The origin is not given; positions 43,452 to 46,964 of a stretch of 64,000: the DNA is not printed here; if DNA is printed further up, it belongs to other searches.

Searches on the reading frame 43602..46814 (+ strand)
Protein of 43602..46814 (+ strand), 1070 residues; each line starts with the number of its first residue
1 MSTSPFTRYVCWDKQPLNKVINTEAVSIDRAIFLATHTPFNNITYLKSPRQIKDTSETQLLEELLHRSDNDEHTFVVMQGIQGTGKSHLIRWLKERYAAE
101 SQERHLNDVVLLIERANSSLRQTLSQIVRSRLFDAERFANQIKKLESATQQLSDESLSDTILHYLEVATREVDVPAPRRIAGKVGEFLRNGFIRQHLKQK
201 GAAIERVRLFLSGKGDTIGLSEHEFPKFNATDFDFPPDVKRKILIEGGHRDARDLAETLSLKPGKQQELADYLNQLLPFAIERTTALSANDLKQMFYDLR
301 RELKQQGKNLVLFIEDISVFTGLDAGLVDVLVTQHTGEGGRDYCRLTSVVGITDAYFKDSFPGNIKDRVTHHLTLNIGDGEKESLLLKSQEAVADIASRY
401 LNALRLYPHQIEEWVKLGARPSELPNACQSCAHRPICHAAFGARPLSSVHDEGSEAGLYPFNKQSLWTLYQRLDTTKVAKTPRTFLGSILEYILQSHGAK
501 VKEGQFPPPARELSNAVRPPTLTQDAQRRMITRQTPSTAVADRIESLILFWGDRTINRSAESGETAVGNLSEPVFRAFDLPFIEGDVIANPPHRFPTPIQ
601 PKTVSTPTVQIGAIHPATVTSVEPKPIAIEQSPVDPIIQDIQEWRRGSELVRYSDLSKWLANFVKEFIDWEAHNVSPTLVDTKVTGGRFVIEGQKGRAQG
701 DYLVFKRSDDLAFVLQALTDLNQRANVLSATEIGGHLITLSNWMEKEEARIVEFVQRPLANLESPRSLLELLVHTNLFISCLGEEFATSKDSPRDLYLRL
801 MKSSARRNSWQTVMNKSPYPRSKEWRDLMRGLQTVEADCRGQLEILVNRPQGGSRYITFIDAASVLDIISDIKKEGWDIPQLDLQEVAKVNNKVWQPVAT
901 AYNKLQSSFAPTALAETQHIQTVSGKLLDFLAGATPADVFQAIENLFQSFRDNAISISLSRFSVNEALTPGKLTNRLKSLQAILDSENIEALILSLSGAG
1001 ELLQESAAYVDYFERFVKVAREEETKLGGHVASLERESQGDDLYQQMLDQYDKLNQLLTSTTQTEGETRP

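Call 5: search_protein_families(library=ncbifam, proteins=[window:43602-46814:+], max_evalue=0.01)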
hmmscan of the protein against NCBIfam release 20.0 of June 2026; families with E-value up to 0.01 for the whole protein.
window:43602-46814:+ (1070 aa): 2 families
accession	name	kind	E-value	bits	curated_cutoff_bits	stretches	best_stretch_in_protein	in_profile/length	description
NF041065.1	DpdH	equivalog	3.9e-123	412.9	450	1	9-1026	1-993/1014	protein DpdH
NF000167.2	ABCF_Lsa_all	exception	0.0051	15.8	750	1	71-153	333-417/492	Lsa family ABC-F type ribosomal protection protein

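Call 6: search_protein_families(library=padloc, proteins=[window:43602-46814:+], max_evalue=0.01)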
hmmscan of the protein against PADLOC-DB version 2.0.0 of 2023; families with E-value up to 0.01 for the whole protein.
window:43602-46814:+ (1070 aa): 14 families
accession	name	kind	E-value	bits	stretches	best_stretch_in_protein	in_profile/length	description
PDLC02891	DpdH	-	2.4e-81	272.4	1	5-872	3-822/1009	DpdH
PDLC02884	DpdH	-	1.1e-49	167.3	2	273-876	327-943/1136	DpdH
PDLC02881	DpdH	-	1.1e-48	164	2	220-654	229-662/1071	DpdH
PDLC02878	DpdH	-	1e-36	124.4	1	3-476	2-464/1015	DpdH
PDLC02882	DpdH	-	8e-36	121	2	226-676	239-671/1054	DpdH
PDLC02883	DpdH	-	2.4e-35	120.1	1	8-591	4-560/1013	DpdH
PDLC02880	DpdH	-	9.3e-34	114.7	1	10-501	14-492/1025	DpdH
PDLC02885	DpdH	-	1.4e-30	103.9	2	258-702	267-687/1022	DpdH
PDLC02879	DpdH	-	5.5e-30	101.9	2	289-632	302-618/1064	DpdH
PDLC02876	DpdH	-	2.8e-28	96.2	2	269-554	449-720/1206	DpdH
PDLC02888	DpdH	-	4.9e-22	76.1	2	272-583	298-579/622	DpdH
PDLC02875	DpdH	-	1.5e-21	74.1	2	277-614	279-596/1030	DpdH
PDLC02673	DndF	-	0.0004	17.3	1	52-103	27-78/548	DndF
PDLC04140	mad8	-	0.0096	13.5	0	72-388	26-264/314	mads_8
